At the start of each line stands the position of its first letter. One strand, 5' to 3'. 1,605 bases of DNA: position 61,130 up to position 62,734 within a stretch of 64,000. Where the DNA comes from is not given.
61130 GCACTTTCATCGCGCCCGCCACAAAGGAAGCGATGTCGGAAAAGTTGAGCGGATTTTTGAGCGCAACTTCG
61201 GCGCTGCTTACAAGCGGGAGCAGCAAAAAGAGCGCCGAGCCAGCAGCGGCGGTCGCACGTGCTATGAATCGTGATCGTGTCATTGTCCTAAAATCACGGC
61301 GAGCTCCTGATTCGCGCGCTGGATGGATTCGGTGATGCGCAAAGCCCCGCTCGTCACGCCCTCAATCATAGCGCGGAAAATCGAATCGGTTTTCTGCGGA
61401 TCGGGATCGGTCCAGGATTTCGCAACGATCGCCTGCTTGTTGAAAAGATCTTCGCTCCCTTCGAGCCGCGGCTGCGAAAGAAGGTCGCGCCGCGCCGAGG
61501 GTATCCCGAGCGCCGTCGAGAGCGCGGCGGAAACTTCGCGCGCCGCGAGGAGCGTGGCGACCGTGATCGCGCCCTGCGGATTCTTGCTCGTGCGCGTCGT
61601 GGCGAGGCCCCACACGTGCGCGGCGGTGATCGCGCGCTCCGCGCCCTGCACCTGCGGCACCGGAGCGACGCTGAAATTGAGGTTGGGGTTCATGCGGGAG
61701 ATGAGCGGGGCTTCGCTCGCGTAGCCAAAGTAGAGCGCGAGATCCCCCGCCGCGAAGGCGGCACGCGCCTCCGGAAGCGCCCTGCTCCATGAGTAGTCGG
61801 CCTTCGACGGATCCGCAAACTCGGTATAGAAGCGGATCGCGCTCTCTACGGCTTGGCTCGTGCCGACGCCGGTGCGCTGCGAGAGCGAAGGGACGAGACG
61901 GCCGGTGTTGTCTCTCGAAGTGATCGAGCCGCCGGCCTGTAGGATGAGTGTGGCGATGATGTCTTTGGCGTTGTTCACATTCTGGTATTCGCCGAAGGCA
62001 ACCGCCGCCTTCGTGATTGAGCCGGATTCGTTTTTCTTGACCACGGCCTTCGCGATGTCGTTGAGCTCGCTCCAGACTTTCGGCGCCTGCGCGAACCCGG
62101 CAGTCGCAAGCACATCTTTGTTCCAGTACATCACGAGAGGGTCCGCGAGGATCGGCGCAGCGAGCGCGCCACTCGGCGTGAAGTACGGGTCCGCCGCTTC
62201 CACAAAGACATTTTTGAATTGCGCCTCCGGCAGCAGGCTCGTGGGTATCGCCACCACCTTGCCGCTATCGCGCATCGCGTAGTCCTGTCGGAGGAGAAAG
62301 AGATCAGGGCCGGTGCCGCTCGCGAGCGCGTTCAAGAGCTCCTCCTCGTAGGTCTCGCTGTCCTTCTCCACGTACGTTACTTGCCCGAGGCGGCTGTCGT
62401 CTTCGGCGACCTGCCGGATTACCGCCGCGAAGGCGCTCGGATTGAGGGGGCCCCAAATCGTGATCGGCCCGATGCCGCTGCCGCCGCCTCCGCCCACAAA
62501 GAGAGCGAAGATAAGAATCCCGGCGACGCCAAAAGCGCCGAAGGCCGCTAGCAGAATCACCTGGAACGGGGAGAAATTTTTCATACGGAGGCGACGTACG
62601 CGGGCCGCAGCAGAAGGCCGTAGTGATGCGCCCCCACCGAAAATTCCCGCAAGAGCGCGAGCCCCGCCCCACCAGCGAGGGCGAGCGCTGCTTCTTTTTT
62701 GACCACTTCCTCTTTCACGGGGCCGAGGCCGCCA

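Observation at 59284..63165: Translationally coupled operon: SAM methyltransferase, TM-anchored binding protein, five tandem pilin-like paralogs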

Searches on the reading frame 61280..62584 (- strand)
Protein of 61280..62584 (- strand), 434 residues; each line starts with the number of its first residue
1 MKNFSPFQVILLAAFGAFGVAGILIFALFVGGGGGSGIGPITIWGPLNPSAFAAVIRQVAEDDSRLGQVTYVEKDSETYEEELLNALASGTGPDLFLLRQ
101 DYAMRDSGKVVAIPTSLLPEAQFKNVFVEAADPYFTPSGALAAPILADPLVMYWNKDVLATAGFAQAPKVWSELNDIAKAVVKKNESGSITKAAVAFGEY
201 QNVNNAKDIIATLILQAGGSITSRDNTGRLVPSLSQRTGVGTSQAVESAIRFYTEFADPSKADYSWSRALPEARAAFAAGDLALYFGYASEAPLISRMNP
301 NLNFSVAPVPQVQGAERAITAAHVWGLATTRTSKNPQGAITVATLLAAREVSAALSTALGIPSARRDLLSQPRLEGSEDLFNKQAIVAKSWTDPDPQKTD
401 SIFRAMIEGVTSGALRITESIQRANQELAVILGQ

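Call 3: search_protein_families(library=pfam, proteins=[window:61280-62584:-], max_evalue=1)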
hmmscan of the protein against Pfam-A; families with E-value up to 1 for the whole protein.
window:61280-62584:- (434 aa): 2 families
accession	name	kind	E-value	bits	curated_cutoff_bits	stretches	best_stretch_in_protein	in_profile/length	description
PF01547.30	SBP_bac_1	-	5.7e-23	82.8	26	1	68-349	25-303/307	Bacterial extracellular solute-binding protein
PF13416.11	SBP_bac_8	-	5.8e-19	69.4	27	1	68-369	13-266/279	Bacterial extracellular solute-binding protein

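Call 4: search_protein_families(library=ncbifam, proteins=[window:61280-62584:-], max_evalue=1)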
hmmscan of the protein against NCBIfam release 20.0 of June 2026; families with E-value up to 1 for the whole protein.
window:61280-62584:- (434 aa): 0 families

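Call 15: find_encoding_contigs(protein=window:61280-62584:-, flank=10000, max_places=6)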
Protein window:61280-62584:- (434 aa): 2 contigs read that carry it; 1 place shown.
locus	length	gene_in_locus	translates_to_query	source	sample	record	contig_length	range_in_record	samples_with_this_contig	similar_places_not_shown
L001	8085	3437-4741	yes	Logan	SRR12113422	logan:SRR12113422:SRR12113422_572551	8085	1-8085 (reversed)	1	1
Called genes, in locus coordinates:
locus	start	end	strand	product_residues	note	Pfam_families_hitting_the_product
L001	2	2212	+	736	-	?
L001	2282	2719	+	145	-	-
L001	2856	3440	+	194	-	PF13489:Methyltransf_23 (weak), PF01209:Ubie_methyltran, PF13847:Methyltransf_31, PF08241:Methyltransf_11, PF08242:Methyltransf_12, PF13649:Methyltransf_25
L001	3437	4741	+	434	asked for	PF01547:SBP_bac_1, PF13416:SBP_bac_8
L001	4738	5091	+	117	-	PF04956:TrbC (weak), PF18895:T4SS_pilin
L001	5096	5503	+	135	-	-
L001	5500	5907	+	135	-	-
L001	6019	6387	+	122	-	-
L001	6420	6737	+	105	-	-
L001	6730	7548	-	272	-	PF01063:Aminotran_4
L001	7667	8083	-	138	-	?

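Call 16: find_homologous_proteins(query=window:61280-62584:-, max_evalue=1e-10)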
Query window:61280-62584:- (434 aa): 1325 proteins with E <= 1e-10 among 8000 candidates; the best 120 are listed.
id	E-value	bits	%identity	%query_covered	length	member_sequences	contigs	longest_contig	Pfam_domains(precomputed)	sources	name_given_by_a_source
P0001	8.9e-278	939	100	100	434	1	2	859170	PF13416.12,PF01547.31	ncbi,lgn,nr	ncbi:MAG: extracellular solute-binding protein [Candidatus Kaiserbacteria bacterium]|nr:MAG: extrace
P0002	2.9e-186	638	67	100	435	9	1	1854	PF13416.12,PF01547.31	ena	-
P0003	5.1e-182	624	64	100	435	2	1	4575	PF13416.12,PF01547.31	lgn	-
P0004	1.1e-181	623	65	100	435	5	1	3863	PF13416.12,PF01547.31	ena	-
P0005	2.1e-180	618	65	100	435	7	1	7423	PF13416.12,PF01547.31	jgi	-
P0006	2.8e-180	618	65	100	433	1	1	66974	PF13416.12,PF01547.31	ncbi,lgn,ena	-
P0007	1.1e-177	609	63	100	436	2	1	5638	PF13416.12,PF01547.31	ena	-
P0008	9.6e-176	603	64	100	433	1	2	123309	PF13416.12,PF01547.31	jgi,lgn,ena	-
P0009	1.7e-174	599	61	100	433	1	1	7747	PF01547.31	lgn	-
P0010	3.3e-174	598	61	100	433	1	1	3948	PF01547.31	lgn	-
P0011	5.7e-174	597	63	100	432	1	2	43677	PF13416.12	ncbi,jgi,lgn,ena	-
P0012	3.7e-173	594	61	100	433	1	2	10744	PF01547.31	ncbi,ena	-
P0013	5.3e-173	594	62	98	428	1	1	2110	PF01547.31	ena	-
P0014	9.7e-173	593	61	100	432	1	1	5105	PF13416.12,PF01547.31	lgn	-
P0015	5.5e-172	591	60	100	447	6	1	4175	PF13416.12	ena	-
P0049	7.1e-168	577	61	100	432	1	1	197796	PF13416.12,PF01547.31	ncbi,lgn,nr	ncbi:MAG: extracellular solute-binding protein [bacterium]|nr:extracellular solute-binding protein [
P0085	2.2e-162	559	59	100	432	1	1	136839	PF13416.12,PF01547.31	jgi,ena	jgi:ABC-type glycerol-3-phosphate transport system substrate-binding protein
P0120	1.3e-158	547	57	100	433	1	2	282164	PF13416.12,PF01547.31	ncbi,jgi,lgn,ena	-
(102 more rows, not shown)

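Call 17: find_encoding_contigs(protein=P0120, flank=7000, max_places=2)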
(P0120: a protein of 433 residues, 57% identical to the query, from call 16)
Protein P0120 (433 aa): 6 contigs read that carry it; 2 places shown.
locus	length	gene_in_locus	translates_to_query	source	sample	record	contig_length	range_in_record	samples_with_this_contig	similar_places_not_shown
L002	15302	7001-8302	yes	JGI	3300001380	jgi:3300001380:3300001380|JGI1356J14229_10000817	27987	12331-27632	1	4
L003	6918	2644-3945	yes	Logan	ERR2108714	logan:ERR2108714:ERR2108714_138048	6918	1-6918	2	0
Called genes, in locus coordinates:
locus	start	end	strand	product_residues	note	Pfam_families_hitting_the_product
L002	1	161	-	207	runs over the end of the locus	PF10502:Peptidase_S26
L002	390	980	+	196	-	PF01195:Pept_tRNA_hydro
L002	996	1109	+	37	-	-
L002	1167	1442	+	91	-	-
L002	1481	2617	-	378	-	PF00575:S1 (weak), PF23459:S1_RRP5 (faint), PF21543:CvfB_2nd (faint), PF00575:S1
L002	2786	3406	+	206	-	PF13483:Lactamase_B_3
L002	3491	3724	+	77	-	-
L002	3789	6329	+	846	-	PF00521:DNA_topoisoIV, PF03989:DNA_gyraseA_C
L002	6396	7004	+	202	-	PF01209:Ubie_methyltran, PF13489:Methyltransf_23, PF01135:PCMT (weak), PF13847:Methyltransf_31, PF08241:Methyltransf_11, PF08242:Methyltransf_12, PF13649:Methyltransf_25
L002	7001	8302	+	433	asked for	PF01547:SBP_bac_1, PF13416:SBP_bac_8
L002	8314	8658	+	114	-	PF18895:T4SS_pilin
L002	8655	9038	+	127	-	-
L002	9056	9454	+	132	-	-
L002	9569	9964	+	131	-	-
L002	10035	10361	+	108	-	-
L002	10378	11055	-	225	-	PF00990:GGDEF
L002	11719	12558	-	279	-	-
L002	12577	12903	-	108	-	PF02033:RBFA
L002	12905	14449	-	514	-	PF00009:GTP_EFTU, PF01926:MMR_HSR1, PF22042:EF-G_D2, PF11987:IF-2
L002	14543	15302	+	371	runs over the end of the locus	?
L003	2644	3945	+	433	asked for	PF01547:SBP_bac_1, PF13416:SBP_bac_8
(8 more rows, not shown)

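Call 18: find_encoding_contigs(protein=P0049, flank=7000, max_places=2)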
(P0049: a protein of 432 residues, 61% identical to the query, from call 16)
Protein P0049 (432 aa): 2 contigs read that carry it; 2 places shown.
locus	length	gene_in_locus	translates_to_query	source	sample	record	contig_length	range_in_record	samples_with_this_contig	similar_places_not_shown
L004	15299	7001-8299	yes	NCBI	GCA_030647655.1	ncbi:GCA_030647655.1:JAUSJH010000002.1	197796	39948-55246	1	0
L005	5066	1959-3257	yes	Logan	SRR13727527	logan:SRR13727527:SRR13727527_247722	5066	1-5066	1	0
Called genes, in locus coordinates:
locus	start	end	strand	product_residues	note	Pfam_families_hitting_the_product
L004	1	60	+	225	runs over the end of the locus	-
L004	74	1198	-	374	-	PF00575:S1 (weak), PF23459:S1_RRP5 (faint), PF21543:CvfB_2nd (faint), PF21710:Spt6_S1 (faint), PF00575:S1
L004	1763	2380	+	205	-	PF13483:Lactamase_B_3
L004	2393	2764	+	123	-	-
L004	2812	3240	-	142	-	-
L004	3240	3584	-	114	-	-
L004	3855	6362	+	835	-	PF00521:DNA_topoisoIV, PF03989:DNA_gyraseA_C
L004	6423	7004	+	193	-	PF01209:Ubie_methyltran, PF13489:Methyltransf_23, PF01135:PCMT (weak), PF05175:MTS (weak), PF13847:Methyltransf_31, PF08241:Methyltransf_11, PF08242:Methyltransf_12, PF13649:Methyltransf_25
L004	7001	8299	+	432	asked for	PF01547:SBP_bac_1, PF13416:SBP_bac_8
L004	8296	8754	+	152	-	PF04956:TrbC (weak), PF18895:T4SS_pilin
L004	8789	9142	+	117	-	-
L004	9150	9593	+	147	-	-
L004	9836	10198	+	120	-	-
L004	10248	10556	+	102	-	-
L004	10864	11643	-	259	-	-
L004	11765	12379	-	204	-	-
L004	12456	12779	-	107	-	PF02033:RBFA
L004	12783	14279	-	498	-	PF00009:GTP_EFTU, PF00350:Dynamin_N (faint), PF01926:MMR_HSR1, PF02421:FeoB_N (weak), PF22042:EF-G_D2, PF03144:GTP_EFTU_D2 (faint), PF11987:IF-2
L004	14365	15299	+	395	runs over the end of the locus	PF00266:Aminotran_5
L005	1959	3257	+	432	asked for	PF01547:SBP_bac_1, PF13416:SBP_bac_8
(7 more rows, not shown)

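Call 19: find_encoding_contigs(protein=P0085, flank=7000, max_places=2)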
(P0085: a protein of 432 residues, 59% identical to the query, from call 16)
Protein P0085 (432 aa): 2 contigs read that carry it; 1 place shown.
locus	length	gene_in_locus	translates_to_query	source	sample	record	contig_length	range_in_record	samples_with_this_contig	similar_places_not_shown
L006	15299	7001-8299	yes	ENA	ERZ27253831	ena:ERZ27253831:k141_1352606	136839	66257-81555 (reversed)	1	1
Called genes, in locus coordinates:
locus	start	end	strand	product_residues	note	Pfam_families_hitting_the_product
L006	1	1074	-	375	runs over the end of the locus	PF00575:S1 (weak), PF21543:CvfB_2nd (faint), PF23459:S1_RRP5 (faint), PF00575:S1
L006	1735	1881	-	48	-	-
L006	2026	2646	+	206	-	PF13483:Lactamase_B_3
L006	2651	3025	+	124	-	-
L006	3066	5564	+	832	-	PF00521:DNA_topoisoIV, PF03989:DNA_gyraseA_C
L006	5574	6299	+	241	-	-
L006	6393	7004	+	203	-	PF01135:PCMT (weak), PF13489:Methyltransf_23 (weak), PF01209:Ubie_methyltran, PF01728:FtsJ (weak), PF13847:Methyltransf_31, PF08241:Methyltransf_11, PF08242:Methyltransf_12, PF13649:Methyltransf_25, +2 more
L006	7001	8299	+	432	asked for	PF01547:SBP_bac_1, PF13416:SBP_bac_8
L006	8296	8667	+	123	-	PF04956:TrbC (weak), PF18895:T4SS_pilin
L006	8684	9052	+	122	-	-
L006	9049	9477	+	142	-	-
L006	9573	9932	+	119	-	-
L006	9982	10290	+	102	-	-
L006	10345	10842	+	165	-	-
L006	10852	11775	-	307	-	PF13489:Methyltransf_23, PF01209:Ubie_methyltran, PF13847:Methyltransf_31, PF08241:Methyltransf_11, PF08242:Methyltransf_12, PF13649:Methyltransf_25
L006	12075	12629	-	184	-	-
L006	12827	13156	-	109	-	PF02033:RBFA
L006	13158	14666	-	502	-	PF00009:GTP_EFTU, PF00350:Dynamin_N (faint), PF01926:MMR_HSR1, PF22042:EF-G_D2, PF14578:GTP_EFTU_D4 (faint), PF11987:IF-2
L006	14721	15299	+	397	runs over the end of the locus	PF00266:Aminotran_5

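Call 27: find_related_loci(query=A2, collection=genome_contigs, flank=6000)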
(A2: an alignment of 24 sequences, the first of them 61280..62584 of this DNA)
Query A2 (434 aa) in genome_contigs; peptide patterns used: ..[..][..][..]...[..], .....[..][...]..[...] (x = any residue, [..] = any of these).
599 stretches matched a pattern (row limit reached: there are more); 577 encode a relative of the query (tblastn E <= 1e-3); the best 80 are kept; 80 distinct loci.
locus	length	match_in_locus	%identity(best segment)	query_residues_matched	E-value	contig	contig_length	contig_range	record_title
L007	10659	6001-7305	66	1-434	0e+0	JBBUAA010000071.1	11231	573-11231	MAG: Patescibacteria group bacterium isolate H52-bin072_1 H52_bin072_1_000000000071, whole genome shotgun sequence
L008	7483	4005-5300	61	1-433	0e+0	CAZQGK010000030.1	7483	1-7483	MAG TPA_asm: uncultured Candidatus Saccharibacteria bacterium isolate ERP113451_co1_332 genome assembly, contig: NODE_12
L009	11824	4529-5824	60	1-433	0e+0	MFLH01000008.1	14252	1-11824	MAG: Candidatus Kaiserbacteria bacterium RIFCSPHIGHO2_02_FULL_54_11b rifcsphigho2_02_scaffold_14012, whole genome shotgu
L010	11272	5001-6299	61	1-434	0e+0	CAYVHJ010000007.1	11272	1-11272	MAG TPA_asm: uncultured Candidatus Saccharibacteria bacterium isolate SRP269290_co2_340 genome assembly, contig: NODE_71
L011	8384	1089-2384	61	1-433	0e+0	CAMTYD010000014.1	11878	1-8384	MAG: uncultured Parcubacteria group bacterium isolate G02_MAG_00011 genome assembly, contig: G02_MAG_00011_000000000026,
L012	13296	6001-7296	60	1-433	3e-179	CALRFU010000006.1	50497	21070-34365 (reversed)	MAG: Candidatus Nomurabacteria bacterium isolate TH-08apr19-232 genome assembly, contig: TH-08apr19-C1538, whole genome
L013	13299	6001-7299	61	1-434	7e-179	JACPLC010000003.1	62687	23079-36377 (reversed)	MAG: Candidatus Kaiserbacteria bacterium isolate NC_groundwater_511_Ag_S-0.1um_54_12 S35_SO-1_scaffold_158874, whole gen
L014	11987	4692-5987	59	1-433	1e-178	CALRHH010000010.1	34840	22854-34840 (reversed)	MAG: Candidatus Nomurabacteria bacterium isolate Ike-100m-40 genome assembly, contig: Ike-100-c403, whole genome shotgun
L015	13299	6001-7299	59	1-434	1e-178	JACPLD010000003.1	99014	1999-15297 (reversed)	MAG: Candidatus Kaiserbacteria bacterium isolate NC_groundwater_512_Ag_S-0.1um_55_27 S35_SO-1_scaffold_24648, whole geno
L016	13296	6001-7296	60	1-433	3e-178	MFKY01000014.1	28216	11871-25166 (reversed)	MAG: Candidatus Kaiserbacteria bacterium RIFCSPHIGHO2_01_FULL_55_37 rifcsphigho2_01_scaffold_16058, whole genome shotgun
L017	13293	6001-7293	59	1-433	6e-178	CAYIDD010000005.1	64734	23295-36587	MAG TPA_asm: uncultured Candidatus Saccharibacteria bacterium isolate ERP119705_co18_166 genome assembly, contig: NODE_3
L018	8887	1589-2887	60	1-434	3e-177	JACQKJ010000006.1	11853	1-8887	MAG: Candidatus Komeilibacteria bacterium isolate NC_groundwater_1174_Ag_S-0.1um_52_33 S_p1_S3_coassembly_k141_172122, w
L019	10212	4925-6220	59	1-433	2e-176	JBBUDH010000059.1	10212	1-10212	MAG: Patescibacteria group bacterium isolate H43-bin093_1 H43_bin093_1_000000000059, whole genome shotgun sequence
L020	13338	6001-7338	60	1-433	2e-176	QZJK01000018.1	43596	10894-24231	MAG: Candidatus Parcubacteria bacterium isolate SURF_41 Ga0104751_1001237, whole genome shotgun sequence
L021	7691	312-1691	57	1-434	1e-175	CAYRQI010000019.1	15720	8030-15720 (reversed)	MAG TPA_asm: uncultured Candidatus Saccharibacteria bacterium isolate SRP124282_co5_37 genome assembly, contig: NODE_282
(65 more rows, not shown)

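Call 44: search_solved_structures(query=A2, max_evalue=0.001)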
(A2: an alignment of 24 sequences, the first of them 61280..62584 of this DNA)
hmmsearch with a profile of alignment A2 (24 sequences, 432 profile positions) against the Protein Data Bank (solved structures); distinct sequences matched with E-value up to 0.001: 40.
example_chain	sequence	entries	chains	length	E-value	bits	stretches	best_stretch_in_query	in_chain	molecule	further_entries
4r9f_A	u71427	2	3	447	4.5e-15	58.6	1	82-341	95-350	MBP1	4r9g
1eu8_A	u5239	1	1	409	2.2e-13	53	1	74-183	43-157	TREHALOSE/MALTOSE BINDING PROTEIN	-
3quf_A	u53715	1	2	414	6.5e-12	48.2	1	41-184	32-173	Extracellular solute-binding protein, family 1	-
5ci5_A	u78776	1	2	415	2.5e-11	46.3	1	76-431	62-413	Extracellular solute-binding protein family 1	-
7nbz_A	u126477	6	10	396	1.5e-10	43.7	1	137-185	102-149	Sulfoquinovosyl binding protein | Sulfoquinovosyl glycerol-binding protein SmoF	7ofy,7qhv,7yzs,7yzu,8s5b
3jzj_A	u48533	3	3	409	1.9e-08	36.8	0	32-187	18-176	Acarbose/maltose binding protein GacH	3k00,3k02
6jam_A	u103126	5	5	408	5.6e-08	35.3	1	138-183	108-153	ABC transporter, periplasmic substrate-binding protein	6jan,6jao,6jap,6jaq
6jal_A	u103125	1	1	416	5.9e-08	35.2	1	138-183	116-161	ABC transporter, periplasmic substrate-binding protein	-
3k01_A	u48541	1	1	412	6e-08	35.1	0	38-187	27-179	Acarbose/maltose binding protein GacH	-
4qrz_A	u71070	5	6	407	6.3e-08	35.1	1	68-183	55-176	ABC-TYPE SUGAR TRANSPORTER | ABC transporter, substrate binding protein (Sugar)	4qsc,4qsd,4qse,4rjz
6jar_A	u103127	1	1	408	6.8e-08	35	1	138-183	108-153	ABC transporter, periplasmic substrate-binding protein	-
8art_A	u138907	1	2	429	6.8e-08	35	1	17-185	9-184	Putative secreted maltose-binding protein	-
6j9w_A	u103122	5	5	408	6.8e-08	35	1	138-183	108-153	ABC transporter, periplasmic substrate-binding protein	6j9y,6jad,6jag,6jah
6dtq_A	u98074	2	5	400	7.4e-08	34.9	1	138-184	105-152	maltose-binding protein MalE3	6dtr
6jaz_A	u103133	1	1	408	9.6e-08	34.5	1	138-183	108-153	ABC transporter, periplasmic substrate-binding protein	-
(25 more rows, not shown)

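Call 55: predict_structure(alignment_id=A2)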
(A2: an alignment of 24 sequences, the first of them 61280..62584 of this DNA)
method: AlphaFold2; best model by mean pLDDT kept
length: 434 residues; sequences in the alignment: 24
mean_pLDDT: 87.4   pTM: 0.84
mean pLDDT of the five models: 87.4, 86.1, 82.4, 77.9, 77.3
residues with pLDDT >= 90: 296; 70-90: 91; 50-70: 19; < 50: 28
segments of 3 or more residues with pLDDT < 50: 1-4, 19-36, 237-242
pLDDT, mean of each block of 10 residues (from residue 1): 58 56 39 52 94 88 85 93 90 94 93 91 95 93 97 97 95 94 89 92 94 91 87 68 77 91 86 95 96 94 96 87 97 92 92 91 94 77 94 93 95 93 94 89
secondary structure, 60 per line:
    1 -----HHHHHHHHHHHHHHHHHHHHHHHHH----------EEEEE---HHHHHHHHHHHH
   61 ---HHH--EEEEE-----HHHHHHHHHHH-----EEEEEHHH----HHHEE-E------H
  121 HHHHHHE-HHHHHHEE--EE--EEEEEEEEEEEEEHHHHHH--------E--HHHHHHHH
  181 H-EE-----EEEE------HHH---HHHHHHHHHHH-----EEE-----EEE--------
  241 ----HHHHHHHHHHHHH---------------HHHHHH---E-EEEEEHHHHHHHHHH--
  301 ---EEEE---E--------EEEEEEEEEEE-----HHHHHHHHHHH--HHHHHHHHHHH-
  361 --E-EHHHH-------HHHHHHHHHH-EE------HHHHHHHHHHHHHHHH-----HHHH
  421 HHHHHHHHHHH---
elements in order: H6-30 E41-45 H49-60 E69-73 H79-89 E95-99 H120-126 H129-134 E143-155 H156-161 H173-181 E190-193 H206-216 E222-224 E230-232 H245-257 H273-278 E284-288 H289-298 E304-307 E320-330 H336-346 H349-359 H366-369 H377-386 H396-411 H417-431

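Call 58: fold_search(model_id=the predicted structure, library=pdb)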
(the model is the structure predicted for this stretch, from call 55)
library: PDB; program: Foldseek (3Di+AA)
matches with E <= 10: 1381; with E <= 0.001: 1055
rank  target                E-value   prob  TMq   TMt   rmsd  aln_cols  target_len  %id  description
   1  5ci5_B                4.0e-21  1.00  0.68  0.75   4.6       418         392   20  Crystal Structure of an ABC transporter Solute Binding Protein from Thermotoga Lettingae TMO (Tlet_1705, TARGET EFI-51 (released 2015-07-22)
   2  5ci5_A                1.2e-20  1.00  0.66  0.72   5.0       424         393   20  Crystal Structure of an ABC transporter Solute Binding Protein from Thermotoga Lettingae TMO (Tlet_1705, TARGET EFI-51 (released 2015-07-22)
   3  1eu8_A                2.2e-20  1.00  0.68  0.72   5.0       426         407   18  STRUCTURE OF TREHALOSE MALTOSE BINDING PROTEIN FROM THERMOCOCCUS LITORALIS (released 2001-03-14)
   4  3n94_A                3.4e-20  1.00  0.64  0.60   5.1       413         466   19  Crystal structure of human pituitary adenylate cyclase 1 Receptor-short N-terminal extracellular domain (released 2011-06-08)
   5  2gh9_A                7.5e-20  1.00  0.63  0.71   5.0       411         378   15  Thermus thermophilus maltotriose binding protein bound with maltotriose (released 2007-02-06)
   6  3io6_B                7.9e-20  1.00  0.68  0.73   4.1       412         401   18  Huntingtin amino-terminal region with 17 Gln residues - crystal C92-a (released 2009-10-27)
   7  3iov_A                8.9e-20  1.00  0.68  0.72   4.1       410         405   18  Huntingtin amino-terminal region with 17 Gln residues - crystal C99 (released 2009-09-29)
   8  3w15_C                9.4e-20  1.00  0.66  0.73   8.7       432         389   18  Structure of peroxisomal targeting signal 2 (PTS2) of Saccharomyces cerevisiae 3-ketoacyl-CoA thiolase in complex with (released 2013-07-03)
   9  5ysd_A                9.9e-20  1.00  0.69  0.76   4.4       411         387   14  Crystal structure of beta-1,2-glucooligosaccharide binding protein in complex with sophorotriose (released 2018-05-02)
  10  28qm_A                9.9e-20  1.00  0.67  0.76   4.3       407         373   18  MBP bound to distal DARPin (AHIR dodecamer scaffold system) (released 2026-02-25)
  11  5az7_A                1.1e-19  1.00  0.63  0.63   5.1       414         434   19  Crystal structure of MBP-Tom20 fusion protein with a 4-residue spacer in the connector helix (released 2016-01-13)
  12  4r9g_A                1.1e-19  1.00  0.63  0.69   6.2       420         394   18  CpMnBP1 with Mannotriose Bound (released 2014-10-29)
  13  4qsd_A                1.2e-19  1.00  0.66  0.74   4.7       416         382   16  Crystal structure of atu4361 sugar transporter from Agrobacterium Fabrum C58, target efi-510558, with bound sucrose (released 2014-08-06)
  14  4wvg_A                1.2e-19  1.00  0.63  0.55   4.8       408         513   18  Crystal structure of the Type-I signal peptidase from Staphylococcus aureus (SpsB). (released 2015-09-23)
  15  2zyo_A                1.5e-19  1.00  0.69  0.77   4.1       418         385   18  Crystal structure of cyclo/maltodextrin-binding protein complexed with maltotetraose (released 2009-03-31)
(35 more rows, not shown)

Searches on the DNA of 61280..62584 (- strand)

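Call 95: search_rna_families(sources=[L004, L007, L008, L011, L014, L016], threshold=gathering)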
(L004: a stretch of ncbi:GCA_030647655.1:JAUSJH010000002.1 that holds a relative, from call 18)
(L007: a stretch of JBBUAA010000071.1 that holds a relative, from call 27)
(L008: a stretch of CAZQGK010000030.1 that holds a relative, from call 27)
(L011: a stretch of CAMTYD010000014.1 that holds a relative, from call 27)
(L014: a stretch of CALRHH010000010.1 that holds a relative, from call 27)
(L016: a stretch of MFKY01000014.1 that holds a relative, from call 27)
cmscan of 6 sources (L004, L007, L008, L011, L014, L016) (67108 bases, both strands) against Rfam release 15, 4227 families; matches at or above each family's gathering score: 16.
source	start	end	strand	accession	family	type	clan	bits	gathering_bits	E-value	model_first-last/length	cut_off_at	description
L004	10724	10796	+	RF00005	tRNA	Gene; tRNA;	CL00001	70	29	3.2e-13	1-71/71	no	tRNA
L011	5101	5173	-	RF00005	tRNA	Gene; tRNA;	CL00001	70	29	3.2e-13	1-71/71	no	tRNA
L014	8737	8809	+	RF00005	tRNA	Gene; tRNA;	CL00001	70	29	3.2e-13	1-71/71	no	tRNA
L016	10672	10744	+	RF00005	tRNA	Gene; tRNA;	CL00001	70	29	3.2e-13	1-71/71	no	tRNA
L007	10543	10615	-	RF00005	tRNA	Gene; tRNA;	CL00001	67.8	29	1.3e-12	1-71/71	no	tRNA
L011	6059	6130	-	RF00005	tRNA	Gene; tRNA;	CL00001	64.4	29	1.1e-11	1-71/71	no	tRNA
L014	9652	9723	-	RF00005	tRNA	Gene; tRNA;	CL00001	64.4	29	1.1e-11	1-71/71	no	tRNA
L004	12351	12422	-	RF00005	tRNA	Gene; tRNA;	CL00001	63.7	29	1.8e-11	1-71/71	no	tRNA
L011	5952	6035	-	RF00005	tRNA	Gene; tRNA;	CL00001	60.8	29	1.1e-10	1-71/71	no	tRNA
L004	11675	11758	-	RF00005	tRNA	Gene; tRNA;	CL00001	60.1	29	1.8e-10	1-71/71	no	tRNA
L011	4986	5067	-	RF00005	tRNA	Gene; tRNA;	CL00001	59.7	29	2.3e-10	1-71/71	no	tRNA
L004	10582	10663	+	RF00005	tRNA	Gene; tRNA;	CL00001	57.3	29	1e-09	1-71/71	no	tRNA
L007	10298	10379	-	RF00005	tRNA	Gene; tRNA;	CL00001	56.6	29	1.6e-09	1-71/71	no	tRNA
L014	9547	9628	-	RF00005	tRNA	Gene; tRNA;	CL00001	56.5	29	1.7e-09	1-71/71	no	tRNA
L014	8224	8304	-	RF00005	tRNA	Gene; tRNA;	CL00001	53.7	29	1e-08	1-71/71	no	tRNA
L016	9793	9873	-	RF00005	tRNA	Gene; tRNA;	CL00001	52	29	2.9e-08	1-71/71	no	tRNA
